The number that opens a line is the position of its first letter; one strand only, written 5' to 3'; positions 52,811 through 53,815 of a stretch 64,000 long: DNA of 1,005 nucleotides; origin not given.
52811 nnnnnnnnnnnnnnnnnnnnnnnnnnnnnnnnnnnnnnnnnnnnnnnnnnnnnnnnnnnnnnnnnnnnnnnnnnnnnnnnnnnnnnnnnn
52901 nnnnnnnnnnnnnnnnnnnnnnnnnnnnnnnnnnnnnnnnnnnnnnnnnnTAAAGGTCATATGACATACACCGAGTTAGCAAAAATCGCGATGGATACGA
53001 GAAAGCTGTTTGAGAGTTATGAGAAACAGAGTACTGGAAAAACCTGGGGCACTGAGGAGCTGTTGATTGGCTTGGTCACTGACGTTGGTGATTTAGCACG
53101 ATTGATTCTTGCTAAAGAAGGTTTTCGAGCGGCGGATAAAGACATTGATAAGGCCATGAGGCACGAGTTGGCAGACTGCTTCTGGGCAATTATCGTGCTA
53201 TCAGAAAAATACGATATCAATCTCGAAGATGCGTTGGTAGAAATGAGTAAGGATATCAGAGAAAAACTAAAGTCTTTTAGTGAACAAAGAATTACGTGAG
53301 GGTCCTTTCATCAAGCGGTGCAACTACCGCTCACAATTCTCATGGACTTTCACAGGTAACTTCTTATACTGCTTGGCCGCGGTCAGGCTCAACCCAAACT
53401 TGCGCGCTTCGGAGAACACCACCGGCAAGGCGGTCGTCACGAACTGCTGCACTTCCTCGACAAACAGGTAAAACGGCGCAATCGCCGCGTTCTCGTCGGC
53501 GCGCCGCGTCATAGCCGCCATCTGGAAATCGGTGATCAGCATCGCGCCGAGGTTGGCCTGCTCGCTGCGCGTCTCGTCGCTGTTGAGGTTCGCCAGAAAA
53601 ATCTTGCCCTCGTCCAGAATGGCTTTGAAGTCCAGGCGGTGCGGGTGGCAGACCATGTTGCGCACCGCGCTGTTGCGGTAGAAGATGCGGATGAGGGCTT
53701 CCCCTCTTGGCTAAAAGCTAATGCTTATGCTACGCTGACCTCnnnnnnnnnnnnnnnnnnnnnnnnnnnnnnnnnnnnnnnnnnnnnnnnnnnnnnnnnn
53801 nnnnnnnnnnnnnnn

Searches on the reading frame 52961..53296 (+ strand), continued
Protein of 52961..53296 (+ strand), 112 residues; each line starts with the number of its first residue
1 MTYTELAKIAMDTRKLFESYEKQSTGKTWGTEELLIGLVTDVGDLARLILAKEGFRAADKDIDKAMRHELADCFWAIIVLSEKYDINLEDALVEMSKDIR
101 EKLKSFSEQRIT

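Call 38: search_protein_families(library=pfam, alignment_id=A2, max_evalue=0.001)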
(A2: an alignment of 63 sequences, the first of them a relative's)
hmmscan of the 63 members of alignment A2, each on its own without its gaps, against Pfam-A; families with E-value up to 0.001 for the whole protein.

A. member 1, L032:7421-7993:+ (191 aa): 3 families
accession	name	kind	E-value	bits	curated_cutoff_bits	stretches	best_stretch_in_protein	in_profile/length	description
PF06821.19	Ser_hydrolase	-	1.2e-07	32.3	22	1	25-174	11-157/172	Serine hydrolase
PF12146.15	Hydrolase_4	-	9.9e-05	22.2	27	1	71-116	76-120/239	Serine aminopeptidase, S33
PF00561.26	Abhydrolase_1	-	0.00014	22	25.8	0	72-109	70-105/245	alpha/beta hydrolase fold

B. families by the number of members that match (of 63 scanned): 70 families (the first 25 are shown)
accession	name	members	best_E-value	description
PF01230.28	HIT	5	1.5e-14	HIT domain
PF06977.17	SdiA-regulated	2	3.2e-09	SdiA-regulated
PF13449.12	Phytase-like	2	9.3e-09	Esterase-like activity of phytase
PF13460.12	NAD_binding_10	2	2.8e-06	NAD(P)H-binding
PF22701.2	Mala_s_1-like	2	2.2e-05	Mal s 1 allergenic protein-like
PF12146.15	Hydrolase_4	2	9.9e-05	Serine aminopeptidase, S33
PF00561.26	Abhydrolase_1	2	0.00014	alpha/beta hydrolase fold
PF01274.28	MS_TIM-barrel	1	2.2e-116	Malate synthase, TIM barrel domain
PF03796.21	DnaB_C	1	2.8e-106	DnaB-like helicase C terminal domain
PF01409.25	tRNA-synt_2d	1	1.3e-74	tRNA synthetases class II core domain (F)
PF02492.25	cobW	1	6.2e-54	CobW/HypB/UreG, nucleotide-binding domain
PF20659.2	MS_C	1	4.4e-40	Malate synthase, C-terminal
PF04321.23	RmlD_sub_bind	1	4.5e-38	RmlD substrate binding domain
PF00106.31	adh_short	1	1.1e-37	short chain dehydrogenase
PF01025.24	GrpE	1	2.6e-36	GrpE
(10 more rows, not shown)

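Call 39: search_protein_families(library=pfam, proteins=[L044:7720-7908:+, L047:7709-7960:+, L052:7695-7988:+, L054:7639-7887:+, L076:119-310:+, L103:7752-7982:+, L109:7663-7902:+, L046:1819-2169:+, L059:5103-5486:+, L021:2069-2488:+], max_evalue=0.1)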
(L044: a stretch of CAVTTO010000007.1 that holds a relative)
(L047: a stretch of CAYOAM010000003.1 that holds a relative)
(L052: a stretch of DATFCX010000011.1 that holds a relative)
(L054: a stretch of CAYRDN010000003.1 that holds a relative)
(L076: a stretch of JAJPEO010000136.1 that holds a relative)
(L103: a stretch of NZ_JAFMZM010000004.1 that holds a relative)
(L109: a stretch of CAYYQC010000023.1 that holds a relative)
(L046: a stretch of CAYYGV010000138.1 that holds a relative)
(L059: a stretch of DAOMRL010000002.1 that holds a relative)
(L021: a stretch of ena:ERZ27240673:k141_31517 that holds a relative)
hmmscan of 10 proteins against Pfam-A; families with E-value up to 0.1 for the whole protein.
L044:7720-7908:+ (63 aa): 0 families

L047:7709-7960:+ (84 aa): 0 families

L052:7695-7988:+ (98 aa): 0 families

L054:7639-7887:+ (83 aa): 0 families

L076:119-310:+ (64 aa): 0 families

L103:7752-7982:+ (77 aa): 1 family
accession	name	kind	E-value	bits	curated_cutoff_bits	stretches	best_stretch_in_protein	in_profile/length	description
PF01230.28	HIT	-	0.00074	20.6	21.5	1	3-39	60-96/98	HIT domain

L109:7663-7902:+ (80 aa): 0 families

L046:1819-2169:+ (117 aa): 0 families

L059:5103-5486:+ (128 aa): 4 families
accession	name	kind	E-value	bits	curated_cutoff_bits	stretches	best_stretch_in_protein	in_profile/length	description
PF13426.13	PAS_9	-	6e-05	23.7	27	1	39-118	15-90/103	PAS domain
PF08447.18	PAS_3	-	0.0098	16.6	25.6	1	39-117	3-80/89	PAS fold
PF14301.12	DUF4376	-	0.033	15.1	25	1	54-106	13-65/106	Domain of unknown function (DUF4376)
PF00989.32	PAS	-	0.05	14.1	22.6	1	26-118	10-101/113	PAS fold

L021:2069-2488:+ (139 aa): 0 families

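Call 63: find_related_loci(query=A1, collection=viral_contigs, flank=5000)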
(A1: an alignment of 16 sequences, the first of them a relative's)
Query A1 (112 aa) in viral_contigs; peptide patterns used: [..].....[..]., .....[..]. (x = any residue, [..] = any of these).
44 stretches matched a pattern; 1 encode a relative of the query (tblastn E <= 1e-3); 1 distinct loci.
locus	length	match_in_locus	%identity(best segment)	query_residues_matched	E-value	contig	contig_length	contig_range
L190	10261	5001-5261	38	5-92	5e-15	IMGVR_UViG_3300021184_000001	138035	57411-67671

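Call 73: predict_structure(alignment_id=A1)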
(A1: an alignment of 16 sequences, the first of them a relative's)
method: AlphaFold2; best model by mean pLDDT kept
length: 112 residues; sequences in the alignment: 16
mean_pLDDT: 89.2   pTM: 0.74
mean pLDDT of the five models: 89.2, 72.8, 67.0, 63.6, 59.5
residues with pLDDT >= 90: 73; 70-90: 36; 50-70: 3; < 50: 0
segments of 3 or more residues with pLDDT < 50: none
pLDDT, mean of each block of 10 residues (from residue 1): 90 90 85 89 93 84 91 93 93 95 83 56
secondary structure, 60 per line:
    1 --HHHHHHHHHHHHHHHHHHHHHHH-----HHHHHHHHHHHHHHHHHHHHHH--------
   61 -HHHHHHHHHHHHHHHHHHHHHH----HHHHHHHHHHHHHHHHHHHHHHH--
elements in order: H3-25 H31-52 H62-83 H88-110

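Call 77: fold_search(model_id=the predicted structure, library=pdb)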
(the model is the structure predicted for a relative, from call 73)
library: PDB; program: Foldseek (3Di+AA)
matches with E <= 10: 278; with E <= 0.001: 0
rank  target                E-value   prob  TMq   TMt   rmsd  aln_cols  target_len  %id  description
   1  2a3q_A                1.3e-03  1.00  0.55  0.54   4.9       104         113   20  X-Ray Structure of Protein from Mus Musculus MM.29898 (released 2005-07-19)
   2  6sqw_D                1.8e-03  1.00  0.54  0.54   5.0       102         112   20  Mouse dCTPase in complex with 5-Me-dCMP (released 2020-01-29)
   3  7mu5_C                1.9e-03  1.00  0.55  0.58   4.6        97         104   24  Human DCTPP1 bound to Triptolide (released 2022-08-24)
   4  6sqz_D                2.2e-03  1.00  0.54  0.55   5.0       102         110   20  Mouse dCTPase in complex with dCMPNPP (released 2020-01-29)
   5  2a3q_B                2.3e-03  1.00  0.67  0.69   4.1       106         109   20  X-Ray Structure of Protein from Mus Musculus MM.29898 (released 2005-07-19)
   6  6sqw_A                2.3e-03  1.00  0.55  0.54   5.1       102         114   20  Mouse dCTPase in complex with 5-Me-dCMP (released 2020-01-29)
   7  6sqy_D                2.3e-03  1.00  0.55  0.54   5.0       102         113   20  Mouse dCTPase in complex with dCMP (released 2020-01-29)
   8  7mu5_E                2.6e-03  1.00  0.53  0.56   4.8        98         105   23  Human DCTPP1 bound to Triptolide (released 2022-08-24)
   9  2gta_A                2.9e-03  1.00  0.50  0.56   4.7        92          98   23  Crystal Structure of the putative pyrophosphatase YPJD from Bacillus subtilis. Northeast Structural Genomics Consortiu (released 2006-05-23)
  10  7mu5_B                3.6e-03  1.00  0.54  0.57   4.5        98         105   20  Human DCTPP1 bound to Triptolide (released 2022-08-24)
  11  7mu5_F                3.6e-03  1.00  0.55  0.58   4.8        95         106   23  Human DCTPP1 bound to Triptolide (released 2022-08-24)
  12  7mu5_A                3.6e-03  1.00  0.53  0.54   5.1       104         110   21  Human DCTPP1 bound to Triptolide (released 2022-08-24)
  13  5ie9_C                3.8e-03  1.00  0.50  0.58   4.8        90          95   20  Crystal structure of the Bacillus-conserved MazG protein, a nucleotide pyrophosphohydrolase (released 2016-03-30)
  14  2oie_C                5.5e-03  1.00  0.48  0.50   5.2        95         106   21  Crystal structure of RS21-C6 core segment RSCUT (released 2007-03-06)
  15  2oie_B                5.9e-03  1.00  0.49  0.50   5.0        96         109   22  Crystal structure of RS21-C6 core segment RSCUT (released 2007-03-06)
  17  5ie9_A                8.0e-03  1.00  0.47  0.55   4.4        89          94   22  Crystal structure of the Bacillus-conserved MazG protein, a nucleotide pyrophosphohydrolase (released 2016-03-30)
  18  5ie9_D                9.6e-03  1.00  0.46  0.54   4.4        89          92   22  Crystal structure of the Bacillus-conserved MazG protein, a nucleotide pyrophosphohydrolase (released 2016-03-30)
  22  2q5z_A                4.3e-02  0.97  0.41  0.48   7.0        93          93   22  Crystal structure of iMazG from Vibrio DAT 722: Ntag-iMazG (P43212) (released 2007-10-09)
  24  2q9l_D                5.9e-02  0.99  0.44  0.59   4.5        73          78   23  Crystal structure of iMazG from Vibrio DAT 722: Ctag-iMazG (P43212) (released 2007-10-09)
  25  2q73_D                7.1e-02  0.99  0.43  0.58   4.6        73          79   23  Crystal structure of iMazG from Vibrio DAT 722: Ctag-iMazG (P41212) (released 2007-10-09)
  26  2q73_B                7.1e-02  0.99  0.43  0.57   4.6        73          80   23  Crystal structure of iMazG from Vibrio DAT 722: Ctag-iMazG (P41212) (released 2007-10-09)
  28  2q5z_B                1.0e-01  0.94  0.43  0.49   6.9        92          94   23  Crystal structure of iMazG from Vibrio DAT 722: Ntag-iMazG (P43212) (released 2007-10-09)
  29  2q9l_C                1.1e-01  0.98  0.44  0.59   4.5        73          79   23  Crystal structure of iMazG from Vibrio DAT 722: Ctag-iMazG (P43212) (released 2007-10-09)
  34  2q73_A                2.2e-01  0.92  0.46  0.55   6.6        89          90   20  Crystal structure of iMazG from Vibrio DAT 722: Ctag-iMazG (P41212) (released 2007-10-09)
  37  2q73_C                2.8e-01  0.87  0.44  0.53   6.8        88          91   22  Crystal structure of iMazG from Vibrio DAT 722: Ctag-iMazG (P41212) (released 2007-10-09)
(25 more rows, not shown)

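Call 81: search_protein_families(library=padloc, proteins=[L009:4744-5475:+, L009:5459-6004:+, L009:6320-7486:+, L015:4789-5499:+, L015:5483-6022:+, L015:6339-7484:+, L009:420-2444:-], max_evalue=0.01)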
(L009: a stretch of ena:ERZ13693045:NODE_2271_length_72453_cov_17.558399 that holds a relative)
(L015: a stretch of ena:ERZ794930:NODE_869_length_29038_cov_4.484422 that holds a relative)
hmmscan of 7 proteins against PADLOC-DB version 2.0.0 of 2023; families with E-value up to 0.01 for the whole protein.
L009:4744-5475:+ (243 aa): 0 families

L009:5459-6004:+ (181 aa): 0 families

L009:6320-7486:+ (388 aa): 0 families

L015:4789-5499:+ (236 aa): 0 families

L015:5483-6022:+ (179 aa): 0 families

L015:6339-7484:+ (381 aa): 0 families

L009:420-2444:- (674 aa): 116 families (the best 25 are shown)
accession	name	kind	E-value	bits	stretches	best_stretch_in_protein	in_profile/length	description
PDLC02358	Old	-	1.2e-28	98.3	2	285-541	187-455/578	Old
PDLC02979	AriA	-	3.5e-20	71.1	2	333-420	290-373/373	-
PDLC00067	GajA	-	1e-16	58.6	2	379-591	306-517/604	AAA ATPase domain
PDLC00075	GajA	-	2.5e-15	54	2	323-554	215-441/536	AAA ATPase domain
PDLC00271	PtuA1|PtuA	-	4.1e-14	51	2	377-421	278-323/421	AAA ATPase domain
PDLC00070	GajA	-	4.4e-14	50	2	1-43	1-42/596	AAA ATPase domain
PDLC00267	PtuA1|PtuA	-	9.6e-14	49.3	2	378-420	286-329/438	AAA ATPase domain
PDLC00066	GajA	-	1e-13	48.7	2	380-526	281-425/567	AAA ATPase domain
PDLC02335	AbiLi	-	1.1e-13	49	1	3-420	50-241/326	AbiLi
PDLC02980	AriA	-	1.4e-13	49.5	2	344-420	229-303/304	-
PDLC00091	GajA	-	2.3e-13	47.8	2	379-496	298-417/627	AAA ATPase domain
PDLC00278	PtuA1|PtuA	-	2.6e-13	48.1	2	379-420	289-331/436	AAA ATPase domain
PDLC04135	mad3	-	3.9e-13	47.7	1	2-451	1-355/374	mads_3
PDLC00310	PtuA1|PtuA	-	4.4e-13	47.1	2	378-431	291-345/443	AAA ATPase domain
PDLC02981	AriAB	-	4.7e-13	46.7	2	376-420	329-377/694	-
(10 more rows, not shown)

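Call 82: search_protein_families(library=ncbifam, proteins=[L009:4744-5475:+, L009:5459-6004:+, L009:6320-7486:+], max_evalue=0.01)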
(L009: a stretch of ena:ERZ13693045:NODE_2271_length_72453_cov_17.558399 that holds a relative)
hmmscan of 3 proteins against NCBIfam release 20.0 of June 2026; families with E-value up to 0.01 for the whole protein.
L009:4744-5475:+ (243 aa): 5 families
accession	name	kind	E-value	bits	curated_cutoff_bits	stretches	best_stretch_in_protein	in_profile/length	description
NF002023.0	PRK00844.1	subfamily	0.00024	20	458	1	3-53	4-53/408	glucose-1-phosphate adenylyltransferase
NF003670.0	PRK05293.1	equivalog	0.00042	19.3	470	1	3-53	2-51/382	glucose-1-phosphate adenylyltransferase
NF001947.0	PRK00725.1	subfamily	0.00072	18.4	470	1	5-53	16-63/426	glucose-1-phosphate adenylyltransferase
TIGR03992.1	Arch_glmU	subfamily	0.0044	16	292.1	1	7-166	2-163/393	bifunctional sugar-1-phosphate nucleotidylyltransferase/acetyltransferase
TIGR02091.1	glgC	equivalog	0.0082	15.2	424.9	0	8-53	3-47/364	glucose-1-phosphate adenylyltransferase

L009:5459-6004:+ (181 aa): 2 families
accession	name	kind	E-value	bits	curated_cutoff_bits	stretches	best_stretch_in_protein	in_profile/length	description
NF002995.0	PRK03759.1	equivalog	0.00038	20.2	127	1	13-173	10-165/185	isopentenyl-diphosphate Delta-isomerase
NF011922.0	PRK15393.1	equivalog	0.0034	17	152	1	22-97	23-97/182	NUDIX hydrolase YfcD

L009:6320-7486:+ (388 aa): 0 families

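Call 89: search_protein_families(library=padloc, proteins=[L021:2971-3942:+], max_evalue=0.01)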
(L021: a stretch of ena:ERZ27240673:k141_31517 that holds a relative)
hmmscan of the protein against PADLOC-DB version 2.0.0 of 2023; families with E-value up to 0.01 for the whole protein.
L021:2971-3942:+ (323 aa): 0 families

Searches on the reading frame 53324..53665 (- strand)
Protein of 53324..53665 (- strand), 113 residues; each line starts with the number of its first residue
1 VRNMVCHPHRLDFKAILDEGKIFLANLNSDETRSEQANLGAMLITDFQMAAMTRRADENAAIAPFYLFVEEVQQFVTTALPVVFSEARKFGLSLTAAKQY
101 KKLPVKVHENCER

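Call 3: search_protein_families(library=pfam, proteins=[window:53324-53665:-], max_evalue=1)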
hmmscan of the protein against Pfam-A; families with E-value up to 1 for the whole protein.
window:53324-53665:- (113 aa): 0 families

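Call 4: search_protein_families(library=ncbifam, proteins=[window:53324-53665:-], max_evalue=1)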
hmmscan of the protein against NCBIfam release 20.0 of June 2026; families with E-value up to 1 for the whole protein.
window:53324-53665:- (113 aa): 0 families

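Call 5: search_protein_families(library=padloc, proteins=[window:53324-53665:-], max_evalue=1)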
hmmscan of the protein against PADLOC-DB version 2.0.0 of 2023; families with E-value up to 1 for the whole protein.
window:53324-53665:- (113 aa): 1 family
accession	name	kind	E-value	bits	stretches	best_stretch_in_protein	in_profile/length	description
PDLC02471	BrxC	-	0.00042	16.5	1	43-89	424-470/1190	BrxC-PglY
